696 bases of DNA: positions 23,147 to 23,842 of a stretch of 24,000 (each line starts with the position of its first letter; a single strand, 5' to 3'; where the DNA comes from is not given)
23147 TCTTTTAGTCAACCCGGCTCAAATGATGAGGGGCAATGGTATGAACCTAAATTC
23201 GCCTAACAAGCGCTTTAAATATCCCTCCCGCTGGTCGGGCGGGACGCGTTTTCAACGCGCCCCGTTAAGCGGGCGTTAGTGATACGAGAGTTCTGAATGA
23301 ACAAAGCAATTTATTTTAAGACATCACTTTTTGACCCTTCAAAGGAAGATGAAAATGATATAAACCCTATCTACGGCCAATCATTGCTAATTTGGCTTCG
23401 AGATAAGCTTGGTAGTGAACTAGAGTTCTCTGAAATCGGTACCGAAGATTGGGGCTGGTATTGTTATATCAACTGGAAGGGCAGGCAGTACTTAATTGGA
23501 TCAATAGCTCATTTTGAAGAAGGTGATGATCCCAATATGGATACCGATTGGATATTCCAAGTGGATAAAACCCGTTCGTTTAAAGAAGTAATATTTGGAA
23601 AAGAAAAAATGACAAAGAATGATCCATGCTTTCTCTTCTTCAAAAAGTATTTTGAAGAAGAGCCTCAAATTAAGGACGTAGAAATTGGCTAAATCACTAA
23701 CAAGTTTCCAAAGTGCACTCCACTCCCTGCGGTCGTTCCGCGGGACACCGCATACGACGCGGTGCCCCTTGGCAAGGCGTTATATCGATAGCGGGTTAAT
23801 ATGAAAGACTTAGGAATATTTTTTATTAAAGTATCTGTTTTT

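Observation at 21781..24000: Integron cassette array with no integrase on its attI-proximal side (CALIN) directly downstream of cca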

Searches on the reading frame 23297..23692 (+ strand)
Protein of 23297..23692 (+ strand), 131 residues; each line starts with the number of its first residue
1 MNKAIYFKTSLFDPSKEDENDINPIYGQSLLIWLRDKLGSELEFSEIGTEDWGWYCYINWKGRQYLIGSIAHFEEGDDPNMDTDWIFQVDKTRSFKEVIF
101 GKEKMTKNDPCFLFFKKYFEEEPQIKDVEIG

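Call 7: find_encoding_contigs(protein=window:23297-23692:+, flank=10000, max_places=6)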
Protein window:23297-23692:+ (131 aa): 2 contigs read that carry it; 2 places shown.
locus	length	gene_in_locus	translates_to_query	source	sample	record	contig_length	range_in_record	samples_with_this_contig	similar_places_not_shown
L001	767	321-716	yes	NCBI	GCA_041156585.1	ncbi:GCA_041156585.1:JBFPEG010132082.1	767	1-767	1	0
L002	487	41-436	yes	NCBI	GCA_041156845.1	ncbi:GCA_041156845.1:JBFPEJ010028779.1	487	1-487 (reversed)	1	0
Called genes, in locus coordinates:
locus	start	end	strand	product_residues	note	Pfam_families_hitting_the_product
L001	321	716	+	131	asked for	-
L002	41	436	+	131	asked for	-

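Call 59: search_protein_families(library=pfam, proteins=[window:23297-23692:+], max_evalue=1)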
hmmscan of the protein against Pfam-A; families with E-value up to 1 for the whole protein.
window:23297-23692:+ (131 aa): 0 families

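Call 83: search_protein_representatives(protein=window:23297-23692:+)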
Query: 131 residues. Proteins with E-value up to 0.001 (for the whole library): 251; up to 1e-10: 106; up to 1e-30: 5. The best 150 are listed.
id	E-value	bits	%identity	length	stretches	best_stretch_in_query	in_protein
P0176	1.3e-44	167.9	55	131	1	2-129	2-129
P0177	2.4e-37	144.3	55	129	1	3-129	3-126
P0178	2.5e-36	141.0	50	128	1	3-130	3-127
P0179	4.3e-34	133.8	80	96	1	1-74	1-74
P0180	1.0e-30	122.8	48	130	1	1-129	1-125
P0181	3.0e-30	121.3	47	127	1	3-130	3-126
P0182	1.3e-28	116.0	42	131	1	1-130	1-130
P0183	5.9e-27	110.6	44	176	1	5-130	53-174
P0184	2.6e-26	108.5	41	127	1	4-128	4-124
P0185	3.3e-26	108.2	44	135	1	5-124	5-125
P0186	4.1e-26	107.9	47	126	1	1-123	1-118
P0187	1.7e-25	105.9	48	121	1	1-122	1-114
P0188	2.6e-25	105.3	46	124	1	1-130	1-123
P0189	3.6e-25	104.9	46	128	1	2-128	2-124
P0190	8.8e-25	103.6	44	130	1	2-126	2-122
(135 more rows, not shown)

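Call 91: search_protein_families(library=padloc, proteins=[window:23297-23692:+], max_evalue=0.1)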
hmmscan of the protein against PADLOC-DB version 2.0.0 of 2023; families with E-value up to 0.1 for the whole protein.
window:23297-23692:+ (131 aa): 0 families

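Call 92: search_protein_families(library=ncbifam, proteins=[window:23297-23692:+], max_evalue=0.1)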
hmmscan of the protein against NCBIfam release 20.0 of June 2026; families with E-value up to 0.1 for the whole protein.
window:23297-23692:+ (131 aa): 0 families

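Call 95: search_protein_families(library=pfam, alignment_id=A5, max_evalue=0.01)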
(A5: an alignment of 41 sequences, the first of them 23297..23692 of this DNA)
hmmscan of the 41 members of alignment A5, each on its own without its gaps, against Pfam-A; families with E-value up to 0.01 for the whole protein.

A. member 1, window:23297-23692:+ (131 aa): 0 families

B. families by the number of members that match (of 41 scanned): 1 family
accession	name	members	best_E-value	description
PF01237.23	Oxysterol_BP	1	0.0097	Oxysterol-binding protein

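Call 96: predict_structure(alignment_id=A5)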
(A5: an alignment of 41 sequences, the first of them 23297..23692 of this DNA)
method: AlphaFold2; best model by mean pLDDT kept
length: 131 residues; sequences in the alignment: 41
mean_pLDDT: 96.7   pTM: 0.89
mean pLDDT of the five models: 96.7, 96.3, 96.2, 96.2, 95.5
residues with pLDDT >= 90: 129; 70-90: 1; 50-70: 1; < 50: 0
segments of 3 or more residues with pLDDT < 50: none
pLDDT, mean of each block of 10 residues (from residue 1): 93 97 96 98 98 97 98 94 98 97 95 98 98 92
secondary structure, 60 per line:
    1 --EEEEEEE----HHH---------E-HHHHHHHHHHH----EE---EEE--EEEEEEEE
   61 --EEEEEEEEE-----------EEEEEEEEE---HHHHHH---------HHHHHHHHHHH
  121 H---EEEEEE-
elements in order: E3-9 H28-38 E48-50 E53-60 E63-71 E83-91 H95-100 H110-121 E125-130

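Call 99: fold_search(model_id=the predicted structure, library=pdb)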
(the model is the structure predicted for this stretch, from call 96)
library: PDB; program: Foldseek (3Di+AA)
matches with E <= 10: 832; with E <= 0.001: 0
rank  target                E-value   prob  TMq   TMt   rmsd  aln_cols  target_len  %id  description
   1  2fpn                  1.2e-02  0.80  0.31  0.24   7.5       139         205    9  The crystal structure of the ywmB protein from Bacillus subtilis (released 2006-03-14)
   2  6xrr_H                1.3e-01  0.72  0.38  0.36   8.7       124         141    7  Structure of SciW bound to the Rhs1 Transmembrane Domain from Salmonella typhimurium (released 2020-12-30)
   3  6xrb_B                1.7e-01  0.72  0.39  0.36   7.7       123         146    6  Crystal structure of SciW from Salmonella typhimurium (released 2020-12-30)
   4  6eix                  1.8e-01  0.44  0.23  0.11  10.2        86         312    9  Crystal structure of the kinase domain of the Q207E mutant of ACVR1 (ALK2) in complex with a 2-aminopyridine inhibitor K (released 2017-09-27)
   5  6xrr_D                2.0e-01  0.54  0.37  0.34   8.8       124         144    6  Structure of SciW bound to the Rhs1 Transmembrane Domain from Salmonella typhimurium (released 2020-12-30)
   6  9gs2_A                2.5e-01  0.25  0.30  0.12  14.3       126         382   11  Structure of the Rieske bound Apo1 state of the heptameric Bcs1 AAA-ATPase (released 2025-06-04)
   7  6xrf_A                2.6e-01  0.51  0.33  0.32   5.7       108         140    6  EagT6 Tse6 NT complex (released 2020-12-30)
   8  5kku_B                2.8e-01  0.06  0.17  0.11  15.9       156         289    8  Crystal structure of an N-terminal dehydratase from difficidin assembly line (released 2016-12-21)
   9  2ffs_B                2.9e-01  0.11  0.26  0.25  10.9       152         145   12  Structure of PR10-allergen-like protein PA1206 from Pseudomonas aeruginosa PAO1 (released 2006-01-10)
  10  9v0j_A                3.1e-01  0.13  0.25  0.13  14.8       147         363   11  Cryo-EM structure of GATOR1-KICSTOR complex (released 2025-11-12)
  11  7jl6_A                3.3e-01  0.35  0.28  0.35  12.5       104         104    9  Heme binding to SrrB PAS domain plays a role in redox regulation of S. aureus SrrAB two-component system (released 2021-08-04)
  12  5svu_D                3.3e-01  0.20  0.26  0.28  14.2       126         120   10  Structure and kinetics of the LOV domain of ZEITLUPE determine its circadian function in Arabidopsis (released 2017-03-08)
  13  7szg_B                3.3e-01  0.16  0.22  0.12   8.2        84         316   10  Structure of the Rieske Non-heme Iron Oxygenase GxtA Pressurized with Xenon (released 2022-01-19)
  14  9azz_C                3.3e-01  0.09  0.22  0.18  17.9       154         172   10  Crystal structure of outer membrane lipoprotein carrier protein (LolA) from Ehrlichia ruminantium (released 2024-03-20)
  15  1mhm_A                3.7e-01  0.18  0.26  0.17   6.3        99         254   14  Crystal structure of S-adenosylmethionine decarboxylase from potato (released 2002-12-11)
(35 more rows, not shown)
